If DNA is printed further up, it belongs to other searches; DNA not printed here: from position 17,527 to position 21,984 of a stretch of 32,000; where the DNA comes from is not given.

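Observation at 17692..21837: Giant secreted, disulfide-rich, multi-module protein as a candidate surface or host-interaction protein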

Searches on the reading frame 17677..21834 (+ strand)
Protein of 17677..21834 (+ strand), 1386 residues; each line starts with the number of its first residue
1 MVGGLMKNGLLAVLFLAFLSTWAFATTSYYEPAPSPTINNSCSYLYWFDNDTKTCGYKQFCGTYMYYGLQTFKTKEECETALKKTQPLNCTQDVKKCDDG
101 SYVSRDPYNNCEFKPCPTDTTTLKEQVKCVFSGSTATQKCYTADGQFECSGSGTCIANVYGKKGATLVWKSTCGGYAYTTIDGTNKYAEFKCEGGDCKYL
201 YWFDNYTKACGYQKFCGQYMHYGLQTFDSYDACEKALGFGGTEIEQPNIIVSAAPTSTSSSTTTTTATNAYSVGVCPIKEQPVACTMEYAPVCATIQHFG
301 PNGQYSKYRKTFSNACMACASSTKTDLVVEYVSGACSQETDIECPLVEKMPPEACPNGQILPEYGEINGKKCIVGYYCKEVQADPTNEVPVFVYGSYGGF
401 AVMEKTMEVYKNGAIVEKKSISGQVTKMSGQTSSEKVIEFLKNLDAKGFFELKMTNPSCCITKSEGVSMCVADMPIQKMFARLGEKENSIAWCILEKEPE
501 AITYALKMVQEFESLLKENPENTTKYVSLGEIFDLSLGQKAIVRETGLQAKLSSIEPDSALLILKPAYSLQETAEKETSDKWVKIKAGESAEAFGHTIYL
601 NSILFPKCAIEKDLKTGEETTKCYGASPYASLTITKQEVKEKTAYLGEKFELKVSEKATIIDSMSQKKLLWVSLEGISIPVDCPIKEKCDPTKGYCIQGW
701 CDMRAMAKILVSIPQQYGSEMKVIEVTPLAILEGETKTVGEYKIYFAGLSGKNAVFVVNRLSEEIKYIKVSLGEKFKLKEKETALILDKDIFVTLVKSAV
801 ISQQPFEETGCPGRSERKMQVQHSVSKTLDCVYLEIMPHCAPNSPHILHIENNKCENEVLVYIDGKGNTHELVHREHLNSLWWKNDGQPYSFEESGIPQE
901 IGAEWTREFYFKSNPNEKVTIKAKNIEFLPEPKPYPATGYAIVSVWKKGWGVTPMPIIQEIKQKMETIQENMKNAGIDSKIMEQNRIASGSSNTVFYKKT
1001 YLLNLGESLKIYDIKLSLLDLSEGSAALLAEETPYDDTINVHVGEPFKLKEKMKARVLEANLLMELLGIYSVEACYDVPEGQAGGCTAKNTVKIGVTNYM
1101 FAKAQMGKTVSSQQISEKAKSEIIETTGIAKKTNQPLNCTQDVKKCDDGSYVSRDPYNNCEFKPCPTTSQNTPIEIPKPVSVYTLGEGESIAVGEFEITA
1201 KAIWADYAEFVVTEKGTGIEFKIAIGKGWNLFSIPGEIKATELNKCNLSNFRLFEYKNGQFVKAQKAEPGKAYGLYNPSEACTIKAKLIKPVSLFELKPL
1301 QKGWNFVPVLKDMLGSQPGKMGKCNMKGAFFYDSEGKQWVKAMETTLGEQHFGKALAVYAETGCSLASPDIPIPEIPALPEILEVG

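Call 3: search_protein_families(library=pfam, proteins=[window:17677-21834:+], max_evalue=1)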
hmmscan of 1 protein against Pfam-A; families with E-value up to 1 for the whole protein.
window:17677-21834:+ (1386 aa): 2 families
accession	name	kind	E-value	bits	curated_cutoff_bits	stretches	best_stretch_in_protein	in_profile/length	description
PF00050.26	Kazal_1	-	0.016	15.6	21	1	282-327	7-39/49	Kazal-type serine protease inhibitor domain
PF13309.12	HTH_22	-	0.12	12.9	29.6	1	421-455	5-43/63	HTH domain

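Call 4: search_protein_families(library=ncbifam, proteins=[window:17677-21834:+], max_evalue=1)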
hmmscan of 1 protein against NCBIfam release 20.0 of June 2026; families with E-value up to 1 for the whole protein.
window:17677-21834:+ (1386 aa): 0 families

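Call 7: find_homologous_proteins(query=window:17677-21834:+, max_evalue=0.001)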
Query window:17677-21834:+ (1386 aa): 23 proteins with E <= 0.001 among 8000 candidates.
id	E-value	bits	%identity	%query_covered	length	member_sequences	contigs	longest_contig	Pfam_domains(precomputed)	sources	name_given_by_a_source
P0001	0.0e+0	3204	100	100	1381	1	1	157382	-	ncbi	ncbi:MAG: hypothetical protein QXK06_00715 [Candidatus Diapherotrites archaeon]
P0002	0.0e+0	1561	57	55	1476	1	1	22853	-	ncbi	ncbi:MAG: hypothetical protein V1493_03110 [Candidatus Diapherotrites archaeon]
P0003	5.9e-286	970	39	57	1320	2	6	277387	-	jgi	-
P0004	2.6e-250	852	45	32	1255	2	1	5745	-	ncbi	-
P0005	4.5e-234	799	39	45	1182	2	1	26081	-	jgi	-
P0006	1.3e-148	515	32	35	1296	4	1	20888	-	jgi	-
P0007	2.9e-91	325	60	6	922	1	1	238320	-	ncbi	-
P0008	3.8e-87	312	67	5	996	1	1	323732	PF13728.13,PF00085.27,PF05768.21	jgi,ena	-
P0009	2.8e-85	306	69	5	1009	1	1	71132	PF13728.13,PF00085.27,PF13098.14,PF05768.21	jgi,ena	-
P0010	5.9e-80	288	53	5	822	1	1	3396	-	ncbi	-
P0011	2.6e-79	286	59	5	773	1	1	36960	PF18884.6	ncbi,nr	ncbi:MAG: hypothetical protein PHF50_03065 [Patescibacteria group bacterium]|nr:hypothetical protein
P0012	3.5e-49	186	62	7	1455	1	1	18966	-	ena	-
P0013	3.4e-47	179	60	7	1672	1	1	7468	-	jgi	jgi:hypothetical protein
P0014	1.5e-42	164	61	5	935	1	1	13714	-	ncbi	ncbi:MAG: thioredoxin family protein [Candidatus Woesearchaeota archaeon]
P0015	9.1e-33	132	55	5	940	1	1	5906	PF10342.16,PF18911.7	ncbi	-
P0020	2.6e-10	57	50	5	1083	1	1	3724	-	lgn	-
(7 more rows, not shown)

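Call 14: search_solved_structures(query=A1, max_evalue=1)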
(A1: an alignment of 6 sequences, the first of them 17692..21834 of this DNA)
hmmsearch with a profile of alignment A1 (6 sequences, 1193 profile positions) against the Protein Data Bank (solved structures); distinct sequences matched with E-value up to 1: 2.
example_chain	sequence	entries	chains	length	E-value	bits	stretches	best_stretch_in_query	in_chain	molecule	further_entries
7aih_Ad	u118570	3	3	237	0.46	11.2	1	284-322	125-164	mL49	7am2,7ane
5bq3_A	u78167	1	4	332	0.97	10.1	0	1118-1167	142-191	Rhamnose ABC transporter, rhamnose-binding protein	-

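Call 20: find_encoding_contigs(protein=P0002, flank=8000, max_places=3)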
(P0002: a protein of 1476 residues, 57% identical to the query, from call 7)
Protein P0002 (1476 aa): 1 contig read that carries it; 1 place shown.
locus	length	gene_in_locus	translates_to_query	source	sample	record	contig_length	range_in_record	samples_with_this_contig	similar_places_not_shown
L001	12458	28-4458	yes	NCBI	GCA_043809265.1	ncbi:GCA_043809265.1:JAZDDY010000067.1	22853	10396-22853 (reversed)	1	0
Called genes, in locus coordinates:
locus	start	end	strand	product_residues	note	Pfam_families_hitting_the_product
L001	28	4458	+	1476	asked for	-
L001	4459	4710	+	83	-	-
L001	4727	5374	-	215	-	-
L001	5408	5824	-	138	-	PF01022:HTH_5 (weak)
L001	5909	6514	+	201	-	PF01636:APH (faint), PF00069:Pkinase, PF01163:RIO1, PF06293:Kdo, PF07714:PK_Tyr_Ser-Thr (weak)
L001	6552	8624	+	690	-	-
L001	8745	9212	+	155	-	PF08069:Ribosomal_S13_N, PF00312:Ribosomal_S15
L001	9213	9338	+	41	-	-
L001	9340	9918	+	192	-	PF01015:Ribosomal_S3Ae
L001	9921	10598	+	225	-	PF01940:DUF92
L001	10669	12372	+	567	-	-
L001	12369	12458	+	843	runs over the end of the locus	PF00801:PKD, PF18911:PKD_4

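Call 23: find_encoding_contigs(protein=P0003, flank=8000, max_places=3)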
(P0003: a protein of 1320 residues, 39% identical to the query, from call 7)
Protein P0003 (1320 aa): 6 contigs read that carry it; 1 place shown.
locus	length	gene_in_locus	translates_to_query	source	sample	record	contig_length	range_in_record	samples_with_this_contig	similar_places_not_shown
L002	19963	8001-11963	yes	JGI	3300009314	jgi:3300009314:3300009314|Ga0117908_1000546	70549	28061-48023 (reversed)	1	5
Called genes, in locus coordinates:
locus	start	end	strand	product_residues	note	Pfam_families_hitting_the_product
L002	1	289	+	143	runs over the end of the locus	PF00692:dUTPase, PF22769:DCD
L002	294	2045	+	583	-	PF00009:GTP_EFTU, PF01926:MMR_HSR1 (faint), PF03144:GTP_EFTU_D2, PF11987:IF-2, PF14578:GTP_EFTU_D4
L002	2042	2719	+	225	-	PF01092:Ribosomal_S6e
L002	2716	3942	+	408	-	PF00009:GTP_EFTU, PF03144:GTP_EFTU_D2 (weak), PF09173:eIF2_C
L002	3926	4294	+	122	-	PF18477:PIN_9, PF04900:Fcf1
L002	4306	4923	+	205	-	PF03876:SHS2_Rpb7-N, PF00575:S1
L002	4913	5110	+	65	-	PF06093:Spt4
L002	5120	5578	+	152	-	PF01282:Ribosomal_S24e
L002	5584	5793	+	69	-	PF01599:Ribosomal_S27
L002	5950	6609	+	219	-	PF01300:Sua5_yciO_yrdC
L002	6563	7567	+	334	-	PF00814:TsaD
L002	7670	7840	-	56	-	-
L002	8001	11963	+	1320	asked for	-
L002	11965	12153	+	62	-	-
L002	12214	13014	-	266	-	-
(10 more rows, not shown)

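Call 39: search_protein_families(library=pfam, alignment_id=A1, max_evalue=0.1)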
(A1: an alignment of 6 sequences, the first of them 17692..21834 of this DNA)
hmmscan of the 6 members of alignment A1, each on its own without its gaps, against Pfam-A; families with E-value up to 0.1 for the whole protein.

A. member 1, window:17692-21834:+ (1381 aa): 1 family
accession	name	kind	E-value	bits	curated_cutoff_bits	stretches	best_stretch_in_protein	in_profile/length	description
PF00050.26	Kazal_1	-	0.016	15.6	21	0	277-322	7-39/49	Kazal-type serine protease inhibitor domain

B. families by the number of members that match (of 6 scanned): 2 families
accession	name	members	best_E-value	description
PF00050.26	Kazal_1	1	0.016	Kazal-type serine protease inhibitor domain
PF17700.6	DUF5546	1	0.076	Family of unknown function (DUF5546)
